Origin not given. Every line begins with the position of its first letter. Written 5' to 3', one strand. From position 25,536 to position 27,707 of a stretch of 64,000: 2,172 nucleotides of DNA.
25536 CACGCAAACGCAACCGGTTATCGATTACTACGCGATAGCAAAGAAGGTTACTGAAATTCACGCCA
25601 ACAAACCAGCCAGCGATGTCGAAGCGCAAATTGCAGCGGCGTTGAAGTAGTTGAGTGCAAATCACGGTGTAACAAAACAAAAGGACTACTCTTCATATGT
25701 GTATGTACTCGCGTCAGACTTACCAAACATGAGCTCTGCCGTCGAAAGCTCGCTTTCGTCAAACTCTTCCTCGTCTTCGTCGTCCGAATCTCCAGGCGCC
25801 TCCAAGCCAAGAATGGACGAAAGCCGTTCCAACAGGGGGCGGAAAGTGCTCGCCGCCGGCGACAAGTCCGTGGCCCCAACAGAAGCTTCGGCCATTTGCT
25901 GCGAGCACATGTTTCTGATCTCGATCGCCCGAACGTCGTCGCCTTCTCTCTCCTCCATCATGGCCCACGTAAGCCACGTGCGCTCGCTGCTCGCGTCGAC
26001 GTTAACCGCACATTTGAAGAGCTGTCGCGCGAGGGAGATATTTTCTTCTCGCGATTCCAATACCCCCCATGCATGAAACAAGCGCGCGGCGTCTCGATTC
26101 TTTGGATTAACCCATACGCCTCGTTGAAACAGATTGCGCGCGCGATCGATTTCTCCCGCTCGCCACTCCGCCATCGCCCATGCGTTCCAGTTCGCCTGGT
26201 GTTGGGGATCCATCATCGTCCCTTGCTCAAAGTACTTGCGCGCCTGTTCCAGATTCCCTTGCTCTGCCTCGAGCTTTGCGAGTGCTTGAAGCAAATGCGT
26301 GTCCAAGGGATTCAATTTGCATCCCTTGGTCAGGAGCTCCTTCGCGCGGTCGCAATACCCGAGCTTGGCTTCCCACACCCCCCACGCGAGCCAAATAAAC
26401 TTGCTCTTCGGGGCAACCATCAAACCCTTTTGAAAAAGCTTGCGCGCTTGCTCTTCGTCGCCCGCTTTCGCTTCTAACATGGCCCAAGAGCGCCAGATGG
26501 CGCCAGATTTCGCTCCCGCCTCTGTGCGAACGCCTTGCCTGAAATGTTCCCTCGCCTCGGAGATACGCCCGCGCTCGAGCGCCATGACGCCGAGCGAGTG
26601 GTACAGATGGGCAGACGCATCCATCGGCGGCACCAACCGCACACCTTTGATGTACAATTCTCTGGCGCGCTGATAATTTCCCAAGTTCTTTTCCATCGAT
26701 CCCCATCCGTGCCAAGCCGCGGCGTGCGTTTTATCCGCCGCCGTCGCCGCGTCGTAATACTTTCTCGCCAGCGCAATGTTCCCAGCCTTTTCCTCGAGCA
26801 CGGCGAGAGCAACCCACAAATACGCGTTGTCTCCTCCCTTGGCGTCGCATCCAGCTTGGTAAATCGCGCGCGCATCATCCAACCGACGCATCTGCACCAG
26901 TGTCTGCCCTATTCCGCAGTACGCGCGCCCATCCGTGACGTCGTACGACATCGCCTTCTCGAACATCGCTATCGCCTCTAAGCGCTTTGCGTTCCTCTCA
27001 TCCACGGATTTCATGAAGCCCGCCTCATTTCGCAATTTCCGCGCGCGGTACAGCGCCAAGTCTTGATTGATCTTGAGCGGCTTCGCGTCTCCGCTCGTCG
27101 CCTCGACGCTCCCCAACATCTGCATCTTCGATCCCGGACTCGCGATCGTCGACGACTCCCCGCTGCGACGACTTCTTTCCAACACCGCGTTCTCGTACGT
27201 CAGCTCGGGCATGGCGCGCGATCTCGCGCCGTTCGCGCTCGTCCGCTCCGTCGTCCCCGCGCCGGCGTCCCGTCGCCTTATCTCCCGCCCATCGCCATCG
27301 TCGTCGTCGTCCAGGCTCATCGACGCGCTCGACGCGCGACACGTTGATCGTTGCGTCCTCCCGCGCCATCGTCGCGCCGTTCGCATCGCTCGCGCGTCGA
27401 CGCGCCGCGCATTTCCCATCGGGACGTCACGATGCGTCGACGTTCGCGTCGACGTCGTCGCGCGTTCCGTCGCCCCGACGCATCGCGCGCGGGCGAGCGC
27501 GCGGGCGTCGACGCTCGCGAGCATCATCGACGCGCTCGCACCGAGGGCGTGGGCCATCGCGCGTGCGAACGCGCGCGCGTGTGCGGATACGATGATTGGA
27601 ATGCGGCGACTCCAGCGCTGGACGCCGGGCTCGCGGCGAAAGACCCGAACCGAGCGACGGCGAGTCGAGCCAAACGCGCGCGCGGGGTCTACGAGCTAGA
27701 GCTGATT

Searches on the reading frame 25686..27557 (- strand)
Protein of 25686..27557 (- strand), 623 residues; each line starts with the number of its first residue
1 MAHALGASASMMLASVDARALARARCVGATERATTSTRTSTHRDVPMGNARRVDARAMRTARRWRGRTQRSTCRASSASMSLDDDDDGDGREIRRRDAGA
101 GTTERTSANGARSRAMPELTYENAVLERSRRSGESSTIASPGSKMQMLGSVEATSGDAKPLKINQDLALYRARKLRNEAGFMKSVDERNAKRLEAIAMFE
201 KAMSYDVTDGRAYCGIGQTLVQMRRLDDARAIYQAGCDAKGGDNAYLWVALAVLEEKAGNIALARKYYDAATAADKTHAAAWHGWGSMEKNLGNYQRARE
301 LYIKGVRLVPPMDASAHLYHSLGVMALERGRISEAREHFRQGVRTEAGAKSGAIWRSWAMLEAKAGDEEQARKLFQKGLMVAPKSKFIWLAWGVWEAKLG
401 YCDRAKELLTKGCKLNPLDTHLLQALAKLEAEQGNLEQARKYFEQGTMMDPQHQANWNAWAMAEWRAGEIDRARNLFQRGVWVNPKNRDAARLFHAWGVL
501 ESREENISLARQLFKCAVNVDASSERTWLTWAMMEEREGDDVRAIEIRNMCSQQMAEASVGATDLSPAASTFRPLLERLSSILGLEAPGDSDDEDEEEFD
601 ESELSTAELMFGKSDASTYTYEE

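Call 23: find_encoding_contigs(protein=window:25686-27557:-, flank=10000, max_places=2)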
Protein window:25686-27557:- (623 aa): 7 contigs read that carry it; 2 places shown.
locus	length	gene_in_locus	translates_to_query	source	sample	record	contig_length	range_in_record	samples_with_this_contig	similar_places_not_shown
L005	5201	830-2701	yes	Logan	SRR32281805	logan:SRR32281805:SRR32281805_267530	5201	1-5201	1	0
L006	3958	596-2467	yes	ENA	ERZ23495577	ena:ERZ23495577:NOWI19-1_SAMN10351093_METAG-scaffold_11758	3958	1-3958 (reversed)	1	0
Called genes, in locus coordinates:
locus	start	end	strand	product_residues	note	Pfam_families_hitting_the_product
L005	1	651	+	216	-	?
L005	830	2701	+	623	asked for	PF00515:TPR_1 (faint), PF07719:TPR_2 (faint), PF13181:TPR_8 (faint), PF13374:TPR_10 (faint), PF13428:TPR_14 (faint), PF23240:HAT_PRP39_N (weak), PF13424:TPR_12 (weak), PF23241:HAT_PRP39_C (weak), +7 more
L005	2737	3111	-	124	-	PF00406:ADK, PF05191:ADK_lid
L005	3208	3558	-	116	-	PF00406:ADK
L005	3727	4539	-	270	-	-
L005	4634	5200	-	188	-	?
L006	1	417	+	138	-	?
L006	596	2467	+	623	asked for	PF00515:TPR_1 (faint), PF07719:TPR_2 (faint), PF13181:TPR_8 (faint), PF13374:TPR_10 (faint), PF13428:TPR_14 (faint), PF23240:HAT_PRP39_N (weak), PF13424:TPR_12 (weak), PF23241:HAT_PRP39_C (weak), +7 more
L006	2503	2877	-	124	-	PF00406:ADK, PF05191:ADK_lid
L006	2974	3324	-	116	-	PF00406:ADK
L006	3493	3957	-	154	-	?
